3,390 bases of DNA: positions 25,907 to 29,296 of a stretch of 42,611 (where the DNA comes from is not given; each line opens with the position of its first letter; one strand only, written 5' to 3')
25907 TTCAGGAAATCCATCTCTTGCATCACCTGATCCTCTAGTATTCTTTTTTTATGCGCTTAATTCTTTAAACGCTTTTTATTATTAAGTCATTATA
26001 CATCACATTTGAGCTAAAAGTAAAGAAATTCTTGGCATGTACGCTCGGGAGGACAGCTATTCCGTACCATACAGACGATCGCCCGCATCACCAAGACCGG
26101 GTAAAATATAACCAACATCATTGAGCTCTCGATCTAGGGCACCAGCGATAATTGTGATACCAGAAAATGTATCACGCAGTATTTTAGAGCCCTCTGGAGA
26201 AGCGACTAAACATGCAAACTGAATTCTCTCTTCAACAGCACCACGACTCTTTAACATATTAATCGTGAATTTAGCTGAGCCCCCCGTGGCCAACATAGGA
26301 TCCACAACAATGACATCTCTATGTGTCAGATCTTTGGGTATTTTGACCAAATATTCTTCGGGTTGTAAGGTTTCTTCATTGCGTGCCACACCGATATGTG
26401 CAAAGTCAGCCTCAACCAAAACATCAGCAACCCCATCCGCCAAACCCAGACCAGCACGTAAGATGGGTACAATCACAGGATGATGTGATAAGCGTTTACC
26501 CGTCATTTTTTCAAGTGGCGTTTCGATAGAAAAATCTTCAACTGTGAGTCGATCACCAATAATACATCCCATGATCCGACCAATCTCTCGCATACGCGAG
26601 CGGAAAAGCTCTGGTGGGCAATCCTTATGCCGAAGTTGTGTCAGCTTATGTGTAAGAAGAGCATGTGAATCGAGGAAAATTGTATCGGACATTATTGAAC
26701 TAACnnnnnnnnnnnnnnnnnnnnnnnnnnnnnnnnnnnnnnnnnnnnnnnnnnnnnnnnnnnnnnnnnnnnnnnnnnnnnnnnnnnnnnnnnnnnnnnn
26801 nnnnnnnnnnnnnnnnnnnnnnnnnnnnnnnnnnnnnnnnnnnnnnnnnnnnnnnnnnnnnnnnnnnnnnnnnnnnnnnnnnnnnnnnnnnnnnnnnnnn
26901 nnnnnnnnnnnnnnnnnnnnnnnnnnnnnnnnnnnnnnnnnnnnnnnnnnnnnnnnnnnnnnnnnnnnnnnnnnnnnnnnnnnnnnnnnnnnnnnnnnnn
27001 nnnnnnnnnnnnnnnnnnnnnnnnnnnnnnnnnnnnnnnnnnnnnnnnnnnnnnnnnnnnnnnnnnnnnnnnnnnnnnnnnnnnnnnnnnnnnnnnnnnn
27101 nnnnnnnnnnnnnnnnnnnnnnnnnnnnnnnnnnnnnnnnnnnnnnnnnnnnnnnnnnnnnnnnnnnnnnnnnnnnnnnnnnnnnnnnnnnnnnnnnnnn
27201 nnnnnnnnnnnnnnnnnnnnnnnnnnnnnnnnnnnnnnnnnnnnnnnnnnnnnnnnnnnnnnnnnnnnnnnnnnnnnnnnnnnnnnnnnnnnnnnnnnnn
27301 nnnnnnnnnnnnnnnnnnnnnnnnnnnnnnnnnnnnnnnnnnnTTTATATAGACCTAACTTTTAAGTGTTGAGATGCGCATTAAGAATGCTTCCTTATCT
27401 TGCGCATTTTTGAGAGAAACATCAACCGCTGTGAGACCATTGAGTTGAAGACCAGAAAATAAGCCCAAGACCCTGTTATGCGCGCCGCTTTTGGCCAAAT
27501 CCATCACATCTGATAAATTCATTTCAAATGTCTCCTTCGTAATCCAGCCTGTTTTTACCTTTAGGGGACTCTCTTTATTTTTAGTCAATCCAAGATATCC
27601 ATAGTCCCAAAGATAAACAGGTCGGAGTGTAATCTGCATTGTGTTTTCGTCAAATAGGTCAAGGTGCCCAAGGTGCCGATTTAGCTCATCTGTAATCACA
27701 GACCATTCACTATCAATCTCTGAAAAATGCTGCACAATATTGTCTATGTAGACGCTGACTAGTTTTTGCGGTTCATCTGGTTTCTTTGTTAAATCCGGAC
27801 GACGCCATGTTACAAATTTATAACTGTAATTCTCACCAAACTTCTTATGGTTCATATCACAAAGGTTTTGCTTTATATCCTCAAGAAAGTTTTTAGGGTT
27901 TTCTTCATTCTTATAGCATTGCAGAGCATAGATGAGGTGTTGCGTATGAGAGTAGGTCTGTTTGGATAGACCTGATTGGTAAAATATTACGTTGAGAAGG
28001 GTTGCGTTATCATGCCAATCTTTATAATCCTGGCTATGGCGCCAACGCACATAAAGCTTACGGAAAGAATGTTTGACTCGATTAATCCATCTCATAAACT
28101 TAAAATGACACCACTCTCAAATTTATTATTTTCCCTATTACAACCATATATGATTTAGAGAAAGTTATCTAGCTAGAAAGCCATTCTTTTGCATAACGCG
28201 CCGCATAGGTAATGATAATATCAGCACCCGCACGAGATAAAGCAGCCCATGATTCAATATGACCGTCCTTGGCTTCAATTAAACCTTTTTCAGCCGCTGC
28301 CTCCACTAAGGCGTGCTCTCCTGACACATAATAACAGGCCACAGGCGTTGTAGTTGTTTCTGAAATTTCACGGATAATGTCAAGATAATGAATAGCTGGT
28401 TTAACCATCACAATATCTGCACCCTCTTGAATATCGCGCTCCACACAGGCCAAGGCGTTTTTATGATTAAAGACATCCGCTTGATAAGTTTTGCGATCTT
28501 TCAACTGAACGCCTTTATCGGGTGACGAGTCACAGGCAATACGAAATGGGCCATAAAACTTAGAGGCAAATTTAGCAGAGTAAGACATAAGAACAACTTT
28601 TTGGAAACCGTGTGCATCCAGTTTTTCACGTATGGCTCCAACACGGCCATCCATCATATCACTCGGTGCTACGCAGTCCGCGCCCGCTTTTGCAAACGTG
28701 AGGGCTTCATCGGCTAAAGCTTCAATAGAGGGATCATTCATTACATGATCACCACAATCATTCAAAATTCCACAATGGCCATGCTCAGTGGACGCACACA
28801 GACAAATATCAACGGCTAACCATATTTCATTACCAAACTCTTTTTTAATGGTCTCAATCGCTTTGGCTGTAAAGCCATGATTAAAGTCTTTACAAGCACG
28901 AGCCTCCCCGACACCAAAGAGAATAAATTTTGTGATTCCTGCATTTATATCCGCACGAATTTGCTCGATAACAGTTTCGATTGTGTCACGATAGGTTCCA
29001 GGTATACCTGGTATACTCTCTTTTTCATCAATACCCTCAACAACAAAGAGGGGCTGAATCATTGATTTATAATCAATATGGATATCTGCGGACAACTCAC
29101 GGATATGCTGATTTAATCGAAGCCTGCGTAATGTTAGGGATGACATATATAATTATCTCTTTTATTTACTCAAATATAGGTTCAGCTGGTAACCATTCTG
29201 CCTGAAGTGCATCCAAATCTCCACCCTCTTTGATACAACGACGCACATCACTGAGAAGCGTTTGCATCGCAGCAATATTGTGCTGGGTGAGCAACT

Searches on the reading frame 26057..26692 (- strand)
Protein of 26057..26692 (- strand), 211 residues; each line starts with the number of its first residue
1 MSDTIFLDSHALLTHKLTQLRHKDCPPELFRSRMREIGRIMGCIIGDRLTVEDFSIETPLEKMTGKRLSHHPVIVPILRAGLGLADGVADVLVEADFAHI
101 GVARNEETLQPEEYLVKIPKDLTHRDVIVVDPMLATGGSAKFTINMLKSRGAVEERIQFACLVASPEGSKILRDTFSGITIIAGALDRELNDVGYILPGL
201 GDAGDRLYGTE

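Call 37: search_protein_families(library=pfam, proteins=[window:26057-26692:-], max_evalue=0.001)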
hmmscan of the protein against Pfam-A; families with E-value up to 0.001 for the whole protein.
window:26057-26692:- (211 aa): 2 families
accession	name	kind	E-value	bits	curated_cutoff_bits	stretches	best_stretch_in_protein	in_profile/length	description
PF14681.12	UPRTase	-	6.1e-65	219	27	1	9-210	3-206/206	Uracil phosphoribosyltransferase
PF00156.33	Pribosyltran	-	2e-11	43.9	26.3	1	70-173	29-134/158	Phosphoribosyl transferase domain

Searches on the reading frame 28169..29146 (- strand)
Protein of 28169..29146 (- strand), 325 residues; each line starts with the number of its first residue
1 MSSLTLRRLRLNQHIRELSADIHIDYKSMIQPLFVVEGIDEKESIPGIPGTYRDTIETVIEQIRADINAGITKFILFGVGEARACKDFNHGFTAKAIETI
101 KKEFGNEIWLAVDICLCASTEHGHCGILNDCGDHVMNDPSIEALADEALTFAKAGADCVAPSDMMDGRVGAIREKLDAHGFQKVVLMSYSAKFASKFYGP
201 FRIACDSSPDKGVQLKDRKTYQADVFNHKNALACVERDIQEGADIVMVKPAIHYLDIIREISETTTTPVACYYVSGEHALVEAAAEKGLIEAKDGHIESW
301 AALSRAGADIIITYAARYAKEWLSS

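Call 37: search_protein_families(library=pfam, proteins=[window:28169-29146:-], max_evalue=0.001)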
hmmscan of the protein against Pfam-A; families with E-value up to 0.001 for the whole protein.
window:28169-29146:- (325 aa): 1 family
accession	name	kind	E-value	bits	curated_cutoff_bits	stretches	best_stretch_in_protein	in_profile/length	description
PF00490.27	ALAD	-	3e-113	378.6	24.6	1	6-322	4-317/317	Delta-aminolevulinic acid dehydratase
